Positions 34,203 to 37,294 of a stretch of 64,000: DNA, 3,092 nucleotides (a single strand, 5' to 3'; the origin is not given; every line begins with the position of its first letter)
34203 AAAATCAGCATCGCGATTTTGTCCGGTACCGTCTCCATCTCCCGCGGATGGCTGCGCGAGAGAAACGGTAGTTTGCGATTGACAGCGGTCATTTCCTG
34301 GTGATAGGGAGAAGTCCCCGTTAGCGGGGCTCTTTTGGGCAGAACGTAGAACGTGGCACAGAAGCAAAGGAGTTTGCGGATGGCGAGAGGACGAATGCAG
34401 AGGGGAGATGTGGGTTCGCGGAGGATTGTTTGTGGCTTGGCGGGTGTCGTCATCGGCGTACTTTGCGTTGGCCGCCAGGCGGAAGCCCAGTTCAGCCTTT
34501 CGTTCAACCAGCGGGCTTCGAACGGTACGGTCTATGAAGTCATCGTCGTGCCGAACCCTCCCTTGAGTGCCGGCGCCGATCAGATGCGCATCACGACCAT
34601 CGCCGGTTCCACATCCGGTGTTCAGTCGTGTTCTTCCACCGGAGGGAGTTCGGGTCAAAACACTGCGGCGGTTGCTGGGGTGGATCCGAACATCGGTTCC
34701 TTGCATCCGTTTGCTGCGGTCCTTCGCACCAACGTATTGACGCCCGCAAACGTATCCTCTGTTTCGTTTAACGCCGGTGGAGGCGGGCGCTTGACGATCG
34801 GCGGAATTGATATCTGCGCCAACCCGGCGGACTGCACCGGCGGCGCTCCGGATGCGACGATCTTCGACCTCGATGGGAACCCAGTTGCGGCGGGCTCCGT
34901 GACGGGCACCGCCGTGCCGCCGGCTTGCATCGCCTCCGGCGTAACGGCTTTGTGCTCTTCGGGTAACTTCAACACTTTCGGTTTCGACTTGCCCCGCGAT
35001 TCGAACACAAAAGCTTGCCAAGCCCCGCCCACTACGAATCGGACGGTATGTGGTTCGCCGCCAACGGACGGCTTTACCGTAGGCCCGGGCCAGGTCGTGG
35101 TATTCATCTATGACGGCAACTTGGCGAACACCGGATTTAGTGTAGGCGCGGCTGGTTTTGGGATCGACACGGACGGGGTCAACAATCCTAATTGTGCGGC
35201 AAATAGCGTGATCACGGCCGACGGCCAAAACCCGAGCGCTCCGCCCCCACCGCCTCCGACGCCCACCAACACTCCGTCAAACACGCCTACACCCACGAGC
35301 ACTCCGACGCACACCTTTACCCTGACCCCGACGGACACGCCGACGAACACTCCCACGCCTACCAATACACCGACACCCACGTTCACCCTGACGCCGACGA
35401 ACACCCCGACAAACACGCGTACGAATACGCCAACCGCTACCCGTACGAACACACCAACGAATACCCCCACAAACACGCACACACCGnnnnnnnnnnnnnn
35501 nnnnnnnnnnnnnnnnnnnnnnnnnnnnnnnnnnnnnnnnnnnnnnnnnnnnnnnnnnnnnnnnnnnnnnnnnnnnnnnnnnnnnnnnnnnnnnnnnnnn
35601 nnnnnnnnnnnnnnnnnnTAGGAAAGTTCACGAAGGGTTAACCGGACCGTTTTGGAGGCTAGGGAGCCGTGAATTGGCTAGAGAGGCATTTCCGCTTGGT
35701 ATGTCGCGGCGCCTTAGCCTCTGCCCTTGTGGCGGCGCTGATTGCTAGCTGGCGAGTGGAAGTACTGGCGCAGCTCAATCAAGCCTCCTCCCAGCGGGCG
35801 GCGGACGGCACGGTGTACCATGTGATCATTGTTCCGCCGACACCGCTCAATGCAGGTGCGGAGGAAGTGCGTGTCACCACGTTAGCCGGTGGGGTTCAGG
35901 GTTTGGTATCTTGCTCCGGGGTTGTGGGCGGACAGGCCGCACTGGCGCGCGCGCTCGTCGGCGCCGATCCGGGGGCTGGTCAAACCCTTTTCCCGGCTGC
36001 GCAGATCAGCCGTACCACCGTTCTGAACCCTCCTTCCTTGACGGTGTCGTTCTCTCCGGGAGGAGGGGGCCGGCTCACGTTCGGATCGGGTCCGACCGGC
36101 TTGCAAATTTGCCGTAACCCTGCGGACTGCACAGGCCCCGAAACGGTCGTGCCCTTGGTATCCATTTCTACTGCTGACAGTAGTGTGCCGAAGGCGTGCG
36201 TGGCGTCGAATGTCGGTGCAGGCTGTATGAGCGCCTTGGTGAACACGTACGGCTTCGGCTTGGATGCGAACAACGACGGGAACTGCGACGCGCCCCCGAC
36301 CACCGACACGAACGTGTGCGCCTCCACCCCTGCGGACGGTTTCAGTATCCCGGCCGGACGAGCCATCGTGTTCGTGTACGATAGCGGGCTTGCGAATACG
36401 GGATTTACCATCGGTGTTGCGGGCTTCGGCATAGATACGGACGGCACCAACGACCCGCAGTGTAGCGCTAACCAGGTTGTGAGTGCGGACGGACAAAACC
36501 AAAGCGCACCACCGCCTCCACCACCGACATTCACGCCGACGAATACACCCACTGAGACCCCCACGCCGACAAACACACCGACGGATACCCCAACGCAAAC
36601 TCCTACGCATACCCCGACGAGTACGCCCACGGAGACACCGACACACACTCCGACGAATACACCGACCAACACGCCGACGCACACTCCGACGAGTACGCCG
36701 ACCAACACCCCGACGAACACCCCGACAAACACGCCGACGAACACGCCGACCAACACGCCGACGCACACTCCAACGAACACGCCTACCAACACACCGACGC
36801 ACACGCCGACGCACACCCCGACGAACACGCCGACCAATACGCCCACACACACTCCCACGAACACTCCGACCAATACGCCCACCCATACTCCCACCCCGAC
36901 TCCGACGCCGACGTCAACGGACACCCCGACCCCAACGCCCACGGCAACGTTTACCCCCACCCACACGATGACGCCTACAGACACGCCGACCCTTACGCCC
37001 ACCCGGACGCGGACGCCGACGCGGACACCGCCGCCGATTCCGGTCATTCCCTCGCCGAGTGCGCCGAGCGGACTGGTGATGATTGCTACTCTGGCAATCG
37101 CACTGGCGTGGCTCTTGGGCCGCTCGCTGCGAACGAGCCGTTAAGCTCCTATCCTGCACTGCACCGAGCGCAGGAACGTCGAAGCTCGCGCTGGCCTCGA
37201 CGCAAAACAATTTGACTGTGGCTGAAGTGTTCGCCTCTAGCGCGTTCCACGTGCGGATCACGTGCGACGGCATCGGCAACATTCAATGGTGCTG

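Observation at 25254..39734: Candidate undescribed surface-display system: minimal exosortase, a new CTERM-type tail, and non-cellulosomal cohesin/dockerin proteins on giant Pro/Thr stalks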

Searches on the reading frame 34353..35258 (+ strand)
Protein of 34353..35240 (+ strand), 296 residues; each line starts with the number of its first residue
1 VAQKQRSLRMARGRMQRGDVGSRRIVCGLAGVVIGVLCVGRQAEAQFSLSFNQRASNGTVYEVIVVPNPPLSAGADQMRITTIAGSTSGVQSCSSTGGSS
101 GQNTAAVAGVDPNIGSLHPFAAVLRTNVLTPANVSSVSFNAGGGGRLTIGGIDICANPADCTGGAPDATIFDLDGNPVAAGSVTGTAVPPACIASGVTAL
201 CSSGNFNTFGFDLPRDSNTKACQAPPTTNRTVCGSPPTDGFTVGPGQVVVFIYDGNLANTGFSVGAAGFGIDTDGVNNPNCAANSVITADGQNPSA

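Call 9: search_protein_families(library=ncbifam, proteins=[window:34353-35240:+], max_evalue=10)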
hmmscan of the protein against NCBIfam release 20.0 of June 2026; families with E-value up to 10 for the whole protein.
seq(296 aa): 0 families
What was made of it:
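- On PEP-CTERM / XrtA: No PEP-CTERM hit (call 9).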

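Call 14: find_related_loci(query=window:34488-35240:+, collection=genome_contigs, flank=10000)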
Query seq(251 aa) (251 aa) in genome_contigs; peptide patterns used: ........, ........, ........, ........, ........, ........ (x = any residue, [..] = any of these).
394 stretches matched a pattern; 2 encode a relative of the query (tblastn E <= 1e-3); 2 distinct loci.
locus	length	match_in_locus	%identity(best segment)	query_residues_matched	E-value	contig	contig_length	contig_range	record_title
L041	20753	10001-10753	86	1-251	2e-140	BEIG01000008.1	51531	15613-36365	Bacterium HR30 DNA, contig: NODE_256_8, isolate: HRbin30, whole genome shotgun sequence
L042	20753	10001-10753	82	1-251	9e-133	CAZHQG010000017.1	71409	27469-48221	MAG TPA_asm: uncultured Candidatus Binatia bacterium isolate binchicken_co40_104 genome assembly, contig: NODE_362_lengt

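Call 31: find_homologous_proteins(query=window:34488-35240:+, max_evalue=0.001)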
Query seq(251 aa) (251 aa): 10 proteins with E <= 0.001 among 4349 candidates.
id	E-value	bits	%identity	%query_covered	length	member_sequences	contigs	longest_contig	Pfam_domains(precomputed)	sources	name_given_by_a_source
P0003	4.8e-129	447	84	100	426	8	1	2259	-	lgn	-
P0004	3.4e-125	435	82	100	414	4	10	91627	-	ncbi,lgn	-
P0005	1.1e-121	423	81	100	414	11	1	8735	-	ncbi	-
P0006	6.5e-107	375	73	100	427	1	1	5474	-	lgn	-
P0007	6.4e-98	345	67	99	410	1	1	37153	-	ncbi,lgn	-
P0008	1.0e-63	233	51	98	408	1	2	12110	-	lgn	-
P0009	3.3e-63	232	52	98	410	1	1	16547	PF13948.12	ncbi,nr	ncbi:MAG: DUF4215 domain-containing protein [Deltaproteobacteria bacterium]|nr:DUF4215 domain-contai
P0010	4.3e-60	222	50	100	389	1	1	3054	-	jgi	jgi:hypothetical protein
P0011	2.3e-42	163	43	97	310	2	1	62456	-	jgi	jgi:hypothetical protein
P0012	1.2e-12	66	72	20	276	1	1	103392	-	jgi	jgi:hypothetical protein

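Call 34: find_encoding_contigs(protein=P0012, flank=10000, max_places=2)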
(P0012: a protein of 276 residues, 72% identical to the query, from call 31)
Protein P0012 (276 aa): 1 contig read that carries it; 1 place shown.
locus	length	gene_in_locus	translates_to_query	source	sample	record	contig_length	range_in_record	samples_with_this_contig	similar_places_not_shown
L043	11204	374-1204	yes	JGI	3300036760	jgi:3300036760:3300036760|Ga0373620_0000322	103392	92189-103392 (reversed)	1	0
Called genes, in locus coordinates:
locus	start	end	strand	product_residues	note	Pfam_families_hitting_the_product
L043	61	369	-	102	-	-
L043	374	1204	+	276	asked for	-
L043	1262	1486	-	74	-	-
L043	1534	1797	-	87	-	-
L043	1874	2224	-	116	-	PF02452:PemK_toxin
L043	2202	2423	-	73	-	-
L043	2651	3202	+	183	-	PF02627:CMD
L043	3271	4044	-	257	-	PF13489:Methyltransf_23, PF13847:Methyltransf_31, PF08241:Methyltransf_11, PF08242:Methyltransf_12, PF13649:Methyltransf_25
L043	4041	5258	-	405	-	PF00817:IMS, PF11799:IMS_C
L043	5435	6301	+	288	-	-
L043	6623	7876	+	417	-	-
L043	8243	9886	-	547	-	PF00515:TPR_1 (faint), PF13181:TPR_8 (faint), PF07719:TPR_2 (faint), PF13414:TPR_11 (faint), PF14559:TPR_19 (faint)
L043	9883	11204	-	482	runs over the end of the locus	PF01554:MatE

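Call 36: find_encoding_contigs(protein=P0011, flank=10000, max_places=2)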
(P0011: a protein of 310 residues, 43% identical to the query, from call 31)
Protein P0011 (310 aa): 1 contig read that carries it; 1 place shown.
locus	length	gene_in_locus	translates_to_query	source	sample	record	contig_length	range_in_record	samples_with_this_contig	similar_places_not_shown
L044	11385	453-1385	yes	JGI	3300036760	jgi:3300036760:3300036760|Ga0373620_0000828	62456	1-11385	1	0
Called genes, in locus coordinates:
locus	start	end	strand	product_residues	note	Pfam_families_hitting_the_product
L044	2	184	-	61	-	?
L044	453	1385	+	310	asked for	-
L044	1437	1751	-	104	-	-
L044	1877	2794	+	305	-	PF00248:Aldo_ket_red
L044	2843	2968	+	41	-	-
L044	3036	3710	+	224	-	PF00378:ECH_1, PF16113:ECH_2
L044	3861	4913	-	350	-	PF01075:Glyco_transf_9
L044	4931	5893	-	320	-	PF00389:2-Hacid_dh, PF02826:2-Hacid_dh_C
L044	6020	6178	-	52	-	-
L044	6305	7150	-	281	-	PF05721:PhyH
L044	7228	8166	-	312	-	PF03372:Exo_endo_phos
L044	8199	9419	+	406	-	PF24067:Beta-prop_BT_1020 (faint)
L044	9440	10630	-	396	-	PF01053:Cys_Met_Meta_PP, PF00155:Aminotran_1_2, PF01041:DegT_DnrJ_EryC1 (weak), PF00266:Aminotran_5 (weak)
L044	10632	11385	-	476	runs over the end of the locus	PF00291:PALP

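Call 37: find_encoding_contigs(protein=P0009, flank=10000, max_places=2)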
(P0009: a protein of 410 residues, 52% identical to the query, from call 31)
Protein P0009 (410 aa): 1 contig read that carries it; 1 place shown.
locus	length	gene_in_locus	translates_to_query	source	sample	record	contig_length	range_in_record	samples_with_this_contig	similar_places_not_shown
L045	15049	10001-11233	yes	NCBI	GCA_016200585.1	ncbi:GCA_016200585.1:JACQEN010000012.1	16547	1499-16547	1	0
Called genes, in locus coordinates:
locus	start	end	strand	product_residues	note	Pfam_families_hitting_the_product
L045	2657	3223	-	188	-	-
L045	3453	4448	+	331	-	-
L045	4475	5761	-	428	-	PF01966:HD (weak), PF19276:HD_assoc_2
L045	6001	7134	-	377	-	PF02771:Acyl-CoA_dh_N, PF02770:Acyl-CoA_dh_M, PF00441:Acyl-CoA_dh_1, PF08028:Acyl-CoA_dh_2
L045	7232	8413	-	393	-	PF02771:Acyl-CoA_dh_N, PF02770:Acyl-CoA_dh_M, PF00441:Acyl-CoA_dh_1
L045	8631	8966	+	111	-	-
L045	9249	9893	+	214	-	-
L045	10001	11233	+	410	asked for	PF13948:DUF4215 (weak)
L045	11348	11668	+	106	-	PF06155:GBBH-like_N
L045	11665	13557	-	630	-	PF00082:Peptidase_S8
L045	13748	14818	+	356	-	PF03150:CCP_MauG, PF00034:Cytochrom_C (faint)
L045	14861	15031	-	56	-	-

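Call 38: find_encoding_contigs(protein=P0007, flank=10000, max_places=2)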
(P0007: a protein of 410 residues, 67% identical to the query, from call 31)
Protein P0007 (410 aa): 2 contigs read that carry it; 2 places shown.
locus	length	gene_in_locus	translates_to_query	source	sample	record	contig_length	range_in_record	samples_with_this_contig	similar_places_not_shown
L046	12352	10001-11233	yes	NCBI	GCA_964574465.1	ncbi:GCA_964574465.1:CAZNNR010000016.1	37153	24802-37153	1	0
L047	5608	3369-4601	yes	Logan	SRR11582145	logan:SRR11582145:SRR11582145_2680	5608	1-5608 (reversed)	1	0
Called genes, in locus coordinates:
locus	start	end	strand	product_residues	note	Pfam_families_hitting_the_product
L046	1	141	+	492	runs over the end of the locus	PF25390:WD40_RLD, PF13540:RCC1_2, PF25390:WD40_RLD, PF13540:RCC1_2, PF11999:Ice_binding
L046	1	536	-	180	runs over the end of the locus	-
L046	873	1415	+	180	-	PF09721:Exosortase_EpsH (weak)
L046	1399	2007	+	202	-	PF28117:XrtH_assoc (faint)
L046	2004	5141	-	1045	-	-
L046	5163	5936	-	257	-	-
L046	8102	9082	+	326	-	-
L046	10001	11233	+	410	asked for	-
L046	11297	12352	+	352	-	?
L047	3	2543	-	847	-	?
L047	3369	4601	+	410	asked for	-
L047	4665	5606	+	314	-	?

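Call 48: predict_structure(alignment_id=A4)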
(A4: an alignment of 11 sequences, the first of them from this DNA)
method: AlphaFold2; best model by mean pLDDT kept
length: 257 residues; sequences in the alignment: 11
mean_pLDDT: 88.2   pTM: 0.88
mean pLDDT of the five models: 88.2, 75.1, 71.2, 68.2, 65.2
residues with pLDDT >= 90: 150; 70-90: 87; 50-70: 18; < 50: 2
segments of 3 or more residues with pLDDT < 50: none
pLDDT, mean of each block of 10 residues (from residue 1): 66 89 72 93 90 84 91 95 91 88 93 85 96 93 97 91 97 96 95 94 90 82 91 86 80 59
secondary structure, 60 per line:
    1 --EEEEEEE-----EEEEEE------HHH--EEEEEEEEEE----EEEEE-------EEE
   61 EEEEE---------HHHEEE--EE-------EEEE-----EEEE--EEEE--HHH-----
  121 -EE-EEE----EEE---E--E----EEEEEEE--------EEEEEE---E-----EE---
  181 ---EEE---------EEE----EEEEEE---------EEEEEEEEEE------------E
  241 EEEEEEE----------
elements in order: E3-9 E15-20 E32-41 E46-50 E58-65 E78-80 E92-95 E101-104 E107-110 E125-127 E132-134 E146-152 E161-166 E184-186 E196-198 E203-208 E218-227 E240-247

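Call 52: fold_search(model_id=the predicted structure, library=pdb)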
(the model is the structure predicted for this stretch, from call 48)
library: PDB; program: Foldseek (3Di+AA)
matches with E <= 10: 390; with E <= 0.001: 0
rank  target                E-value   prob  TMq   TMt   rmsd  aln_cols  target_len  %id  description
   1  7wwn                  4.5e-02  0.33  0.22  0.31  12.3       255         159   11  Structure of hypothetical protein TTHA1873 from Thermus thermophilus with Potassium mercuric iodide (released 2022-04-06)
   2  7wrk                  8.1e-02  0.16  0.20  0.27  13.3       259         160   10  Structure of hypothetical protein TTHA1873 from Thermus thermophilus (released 2022-03-09)
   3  3roh                  1.1e-01  0.04  0.13  0.12  16.4       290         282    6  Crystal Structure of Leukotoxin (LukE) from Staphylococcus aureus subsp. aureus COL. (released 2011-05-04)
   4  4ll1_A                1.1e-01  0.02  0.11  0.10  26.2       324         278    8  The structure of the TRX and TXNIP complex (released 2014-02-05)
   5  7o1q_A                1.4e-01  0.04  0.12  0.12  25.1       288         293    8  Amyloid beta oligomer displayed on the alpha hemolysin scaffold (released 2021-04-14)
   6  6u4p_A                1.9e-01  0.02  0.11  0.11  22.7       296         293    8  Structure-based discovery of a novel small-molecule inhibitor of methicillin-resistant S. aureus (released 2020-03-25)
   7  9d7y_B                2.0e-01  0.04  0.13  0.14  20.5       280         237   11  Crystal structure of scFv corresponding to human autoantibody b96.11 (released 2024-11-06)
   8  6u3y_B                2.1e-01  0.02  0.10  0.09  22.7       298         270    8  Structure-based discovery of a novel small-molecule inhibitor of methicillin-resistant S. aureus (released 2020-03-25)
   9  2x09_A                2.1e-01  0.02  0.09  0.04  20.4       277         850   11  Inhibition of the exo-beta-D-glucosaminidase CsxA by a glucosamine- configured castanospermine and an amino-australine (released 2010-02-09)
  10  7t82_B                2.6e-01  0.02  0.12  0.11  19.5       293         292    6  Crystal Structure of LEUKOCIDIN E/CENTYRIN S26/FAB B438 (released 2023-01-11)
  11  4iyc_C                2.8e-01  0.03  0.13  0.13  15.7       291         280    8  Structure of the T244A mutant of the PANTON-VALENTINE LEUCOCIDIN component from STAPHYLOCOCCUS AUREUS (released 2014-01-29)
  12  4j0o_C                3.1e-01  0.03  0.13  0.12  19.0       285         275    7  Structure of the Y246A Mutant of the PANTON-VALENTINE LEUCOCIDIN S Component from STAPHYLOCOCCUS AUREUS (released 2014-01-29)
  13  4mdr_A                3.4e-01  0.02  0.11  0.11  23.5       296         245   10  Crystal structure of adaptor protein complex 4 (AP-4) mu4 subunit C-terminal domain D190A mutant, in complex with a so (released 2014-03-12)
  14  2vzo_B                3.4e-01  0.02  0.10  0.04  20.7       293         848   10  Crystal structure of Amycolatopsis orientalis exo-chitosanase CsxA (released 2008-10-14)
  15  2qk7_B                3.6e-01  0.02  0.12  0.12  17.7       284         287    8  A covalent S-F heterodimer of staphylococcal gamma-hemolysin (released 2008-02-19)
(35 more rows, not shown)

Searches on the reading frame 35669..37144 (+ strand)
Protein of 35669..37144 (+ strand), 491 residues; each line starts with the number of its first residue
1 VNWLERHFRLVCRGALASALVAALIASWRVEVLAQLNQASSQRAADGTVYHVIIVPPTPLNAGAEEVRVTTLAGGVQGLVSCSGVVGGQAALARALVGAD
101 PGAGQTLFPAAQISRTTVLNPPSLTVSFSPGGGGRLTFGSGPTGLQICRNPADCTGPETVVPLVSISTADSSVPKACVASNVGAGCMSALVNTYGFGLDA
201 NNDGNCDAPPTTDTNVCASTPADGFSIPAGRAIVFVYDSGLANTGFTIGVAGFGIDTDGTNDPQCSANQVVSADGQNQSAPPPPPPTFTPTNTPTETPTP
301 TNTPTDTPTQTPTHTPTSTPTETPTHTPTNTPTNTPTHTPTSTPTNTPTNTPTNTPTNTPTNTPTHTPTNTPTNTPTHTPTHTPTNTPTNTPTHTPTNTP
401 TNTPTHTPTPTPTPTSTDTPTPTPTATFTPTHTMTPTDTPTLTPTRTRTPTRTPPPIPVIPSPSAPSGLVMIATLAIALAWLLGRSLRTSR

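Call 4: search_protein_families(library=ncbifam, proteins=[window:35669-37144:+], max_evalue=0.1)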
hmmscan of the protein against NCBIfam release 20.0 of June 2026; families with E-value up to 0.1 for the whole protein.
window:35669-37144:+ (491 aa): 0 families

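Call 5: search_protein_families(library=pfam, proteins=[window:35669-37144:+], max_evalue=0.1)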
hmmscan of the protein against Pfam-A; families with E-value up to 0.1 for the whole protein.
window:35669-37144:+ (491 aa): 1 family
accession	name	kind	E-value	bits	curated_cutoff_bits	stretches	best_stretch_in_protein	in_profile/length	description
PF23539.1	DUF7134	-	0.054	13.6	27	0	470-491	134-155/155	Domain of unknown function (DUF7134)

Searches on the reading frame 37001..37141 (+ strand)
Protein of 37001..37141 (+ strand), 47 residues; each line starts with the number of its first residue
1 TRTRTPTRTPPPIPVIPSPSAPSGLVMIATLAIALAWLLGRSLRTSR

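Call 9: search_protein_families(library=ncbifam, proteins=[window:37001-37141:+], max_evalue=10)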
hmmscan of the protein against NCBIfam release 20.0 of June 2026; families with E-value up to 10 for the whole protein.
seq(47 aa): 1 family
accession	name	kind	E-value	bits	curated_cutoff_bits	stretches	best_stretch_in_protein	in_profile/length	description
NF033591.1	transpos_IS4_2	equivalog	0.11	11.5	152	1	23-43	264-284/340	IS4 family transposase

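Call 87: search_protein_families(library=ncbifam, proteins=[window:37013-37141:+], max_evalue=10)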
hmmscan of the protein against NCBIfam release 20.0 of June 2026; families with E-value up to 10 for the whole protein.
seq(43 aa): 1 family
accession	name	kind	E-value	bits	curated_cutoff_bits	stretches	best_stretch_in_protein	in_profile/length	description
NF033591.1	transpos_IS4_2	equivalog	0.093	11.8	152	1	19-39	264-284/340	IS4 family transposase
